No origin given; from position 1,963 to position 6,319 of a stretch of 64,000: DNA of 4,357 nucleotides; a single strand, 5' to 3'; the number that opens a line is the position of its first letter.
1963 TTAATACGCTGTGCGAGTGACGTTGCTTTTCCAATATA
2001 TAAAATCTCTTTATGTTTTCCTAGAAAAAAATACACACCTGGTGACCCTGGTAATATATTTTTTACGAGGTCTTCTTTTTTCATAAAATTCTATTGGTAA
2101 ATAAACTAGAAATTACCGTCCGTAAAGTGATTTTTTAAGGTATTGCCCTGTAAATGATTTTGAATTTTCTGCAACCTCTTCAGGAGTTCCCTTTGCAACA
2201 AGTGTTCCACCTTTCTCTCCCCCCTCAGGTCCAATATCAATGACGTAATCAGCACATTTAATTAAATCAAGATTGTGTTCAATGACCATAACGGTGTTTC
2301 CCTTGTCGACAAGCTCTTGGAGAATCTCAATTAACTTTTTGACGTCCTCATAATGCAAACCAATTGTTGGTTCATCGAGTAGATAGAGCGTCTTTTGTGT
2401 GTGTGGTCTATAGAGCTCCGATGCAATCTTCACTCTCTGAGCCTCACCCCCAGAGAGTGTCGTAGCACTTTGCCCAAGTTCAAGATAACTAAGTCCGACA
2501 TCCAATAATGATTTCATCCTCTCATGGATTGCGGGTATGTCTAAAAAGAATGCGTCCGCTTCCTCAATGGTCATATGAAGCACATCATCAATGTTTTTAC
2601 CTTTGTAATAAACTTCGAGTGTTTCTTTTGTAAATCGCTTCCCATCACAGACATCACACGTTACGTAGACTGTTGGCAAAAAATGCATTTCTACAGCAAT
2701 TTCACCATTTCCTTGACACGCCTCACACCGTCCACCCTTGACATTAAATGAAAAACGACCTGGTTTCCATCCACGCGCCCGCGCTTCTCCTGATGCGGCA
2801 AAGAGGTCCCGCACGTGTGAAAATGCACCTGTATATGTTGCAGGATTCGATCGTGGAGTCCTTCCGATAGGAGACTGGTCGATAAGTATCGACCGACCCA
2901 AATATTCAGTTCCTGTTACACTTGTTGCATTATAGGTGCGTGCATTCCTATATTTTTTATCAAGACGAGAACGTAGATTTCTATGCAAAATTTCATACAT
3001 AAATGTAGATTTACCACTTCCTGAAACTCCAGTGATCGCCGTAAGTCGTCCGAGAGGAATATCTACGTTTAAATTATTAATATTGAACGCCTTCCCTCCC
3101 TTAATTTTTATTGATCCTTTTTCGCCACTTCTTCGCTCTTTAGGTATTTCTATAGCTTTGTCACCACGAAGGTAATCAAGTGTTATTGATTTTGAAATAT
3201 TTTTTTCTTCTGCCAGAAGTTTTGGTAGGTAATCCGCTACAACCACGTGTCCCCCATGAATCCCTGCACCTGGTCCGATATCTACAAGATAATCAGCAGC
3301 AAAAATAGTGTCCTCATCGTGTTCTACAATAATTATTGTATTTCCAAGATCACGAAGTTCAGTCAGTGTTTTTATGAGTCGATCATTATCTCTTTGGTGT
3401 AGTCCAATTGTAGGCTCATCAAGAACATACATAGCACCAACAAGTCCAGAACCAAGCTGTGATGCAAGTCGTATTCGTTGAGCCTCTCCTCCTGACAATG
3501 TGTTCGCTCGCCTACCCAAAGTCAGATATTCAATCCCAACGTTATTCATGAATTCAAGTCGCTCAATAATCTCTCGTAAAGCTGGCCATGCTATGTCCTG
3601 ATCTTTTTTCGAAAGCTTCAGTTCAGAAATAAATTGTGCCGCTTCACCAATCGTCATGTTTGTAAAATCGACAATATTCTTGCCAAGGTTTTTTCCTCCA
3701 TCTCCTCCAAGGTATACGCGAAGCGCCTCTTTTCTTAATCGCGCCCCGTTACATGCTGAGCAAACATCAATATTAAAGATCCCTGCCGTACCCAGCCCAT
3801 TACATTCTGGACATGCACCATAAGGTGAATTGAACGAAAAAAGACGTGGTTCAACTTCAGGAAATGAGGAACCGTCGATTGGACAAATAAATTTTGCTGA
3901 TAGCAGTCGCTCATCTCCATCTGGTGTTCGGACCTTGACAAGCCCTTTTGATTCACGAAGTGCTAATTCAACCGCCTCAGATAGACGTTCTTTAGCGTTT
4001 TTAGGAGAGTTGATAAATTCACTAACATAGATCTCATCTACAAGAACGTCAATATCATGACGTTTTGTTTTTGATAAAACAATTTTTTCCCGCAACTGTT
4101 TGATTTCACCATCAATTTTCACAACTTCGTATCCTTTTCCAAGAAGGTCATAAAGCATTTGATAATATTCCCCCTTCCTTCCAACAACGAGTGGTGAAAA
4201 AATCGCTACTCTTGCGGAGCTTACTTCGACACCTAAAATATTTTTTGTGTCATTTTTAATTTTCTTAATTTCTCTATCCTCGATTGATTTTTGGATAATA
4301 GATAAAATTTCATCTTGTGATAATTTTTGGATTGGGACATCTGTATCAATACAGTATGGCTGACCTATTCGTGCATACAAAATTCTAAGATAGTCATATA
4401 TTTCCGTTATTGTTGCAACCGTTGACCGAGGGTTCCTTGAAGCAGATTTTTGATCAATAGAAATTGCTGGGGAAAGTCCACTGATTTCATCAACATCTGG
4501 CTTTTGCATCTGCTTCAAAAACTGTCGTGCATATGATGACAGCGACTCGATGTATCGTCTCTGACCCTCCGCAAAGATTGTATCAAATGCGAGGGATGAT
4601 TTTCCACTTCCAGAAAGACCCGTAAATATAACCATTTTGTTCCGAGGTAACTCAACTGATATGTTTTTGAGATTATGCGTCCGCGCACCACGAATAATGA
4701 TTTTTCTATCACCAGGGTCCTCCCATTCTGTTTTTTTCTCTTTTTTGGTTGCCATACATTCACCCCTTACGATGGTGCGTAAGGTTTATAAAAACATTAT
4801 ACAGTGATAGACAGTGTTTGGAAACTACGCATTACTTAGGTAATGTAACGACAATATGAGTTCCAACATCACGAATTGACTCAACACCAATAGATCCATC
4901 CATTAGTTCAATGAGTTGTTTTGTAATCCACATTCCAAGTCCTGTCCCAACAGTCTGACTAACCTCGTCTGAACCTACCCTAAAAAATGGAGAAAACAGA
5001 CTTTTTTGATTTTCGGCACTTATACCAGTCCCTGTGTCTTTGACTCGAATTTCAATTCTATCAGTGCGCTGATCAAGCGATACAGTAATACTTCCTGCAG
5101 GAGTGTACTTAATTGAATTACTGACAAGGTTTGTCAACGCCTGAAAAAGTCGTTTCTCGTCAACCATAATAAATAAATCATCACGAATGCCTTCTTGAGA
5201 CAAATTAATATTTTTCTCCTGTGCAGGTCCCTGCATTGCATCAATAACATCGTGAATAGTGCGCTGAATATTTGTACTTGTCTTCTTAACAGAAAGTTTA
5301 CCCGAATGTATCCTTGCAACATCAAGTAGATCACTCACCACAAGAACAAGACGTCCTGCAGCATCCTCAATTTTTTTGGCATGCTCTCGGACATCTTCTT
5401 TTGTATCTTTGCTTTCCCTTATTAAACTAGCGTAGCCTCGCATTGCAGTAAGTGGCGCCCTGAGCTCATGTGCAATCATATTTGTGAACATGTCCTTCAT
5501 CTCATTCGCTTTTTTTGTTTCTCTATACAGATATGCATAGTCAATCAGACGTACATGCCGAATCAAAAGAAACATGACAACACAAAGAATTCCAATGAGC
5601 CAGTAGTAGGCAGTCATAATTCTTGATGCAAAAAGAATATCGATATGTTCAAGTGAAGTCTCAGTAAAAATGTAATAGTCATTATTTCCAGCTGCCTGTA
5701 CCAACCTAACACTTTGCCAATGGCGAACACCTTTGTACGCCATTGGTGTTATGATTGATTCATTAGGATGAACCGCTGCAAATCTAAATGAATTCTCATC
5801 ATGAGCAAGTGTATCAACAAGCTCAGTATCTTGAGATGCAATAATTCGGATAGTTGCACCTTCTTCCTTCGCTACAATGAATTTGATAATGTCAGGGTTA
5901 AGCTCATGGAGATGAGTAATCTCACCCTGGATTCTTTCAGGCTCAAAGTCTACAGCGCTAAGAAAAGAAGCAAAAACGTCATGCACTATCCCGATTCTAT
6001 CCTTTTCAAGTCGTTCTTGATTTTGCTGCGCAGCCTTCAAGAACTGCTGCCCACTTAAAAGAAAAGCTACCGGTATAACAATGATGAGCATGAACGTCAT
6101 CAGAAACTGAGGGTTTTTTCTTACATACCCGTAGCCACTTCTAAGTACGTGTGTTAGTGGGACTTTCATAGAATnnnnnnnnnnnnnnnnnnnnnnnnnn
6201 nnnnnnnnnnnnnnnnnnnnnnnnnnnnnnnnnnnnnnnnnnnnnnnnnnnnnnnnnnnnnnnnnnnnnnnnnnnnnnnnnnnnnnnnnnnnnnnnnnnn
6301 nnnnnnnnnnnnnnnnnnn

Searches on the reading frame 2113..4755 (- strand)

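Call 74: search_protein_families(library=pfam, proteins=[window:2113-4755:-], max_evalue=0.00001)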
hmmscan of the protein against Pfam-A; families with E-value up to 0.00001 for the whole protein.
window:2113-4755:- (880 aa): 7 families
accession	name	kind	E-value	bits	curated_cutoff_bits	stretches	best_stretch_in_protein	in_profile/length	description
PF00005.33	ABC_tran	-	6.8e-23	82.2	25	0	745-797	87-136/137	ABC transporter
PF17760.6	UvrA_inter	-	7.4e-22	77.7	23.3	1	180-278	16-108/109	UvrA interaction domain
PF02463.25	SMC_N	-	2.7e-11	43.7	40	0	18-493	4-211/220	RecF/RecN/SMC N terminal domain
PF13304.12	AAA_21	-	1.7e-08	35.3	27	0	773-822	243-293/304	AAA domain, putative AbiEii toxin, Type IV TA system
PF13555.12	AAA_29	-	7.7e-08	32.4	27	0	565-586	18-39/61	P-loop containing region of AAA domain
PF20720.3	nSTAND3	-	3.2e-07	30.6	27.2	0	26-58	4-36/155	Novel STAND NTPase 3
PF00684.25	DnaJ_CXXCXGXG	-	2.9e-06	27.9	32.7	0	676-707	17-51/65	DnaJ central domain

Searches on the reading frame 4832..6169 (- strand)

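Call 74: search_protein_families(library=pfam, proteins=[window:4832-6169:-], max_evalue=0.00001)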
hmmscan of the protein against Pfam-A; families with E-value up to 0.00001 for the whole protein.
window:4832-6169:- (445 aa): 2 families
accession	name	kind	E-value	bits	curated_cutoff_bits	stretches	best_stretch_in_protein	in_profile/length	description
PF02518.31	HATPase_c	-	3.8e-28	98.6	26.4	1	337-444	2-108/111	Histidine kinase-, DNA gyrase B-, and HSP90-like ATPase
PF00512.31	HisKA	-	4.9e-17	62.2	26.9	1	225-290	2-66/66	His Kinase A (phospho-acceptor) domain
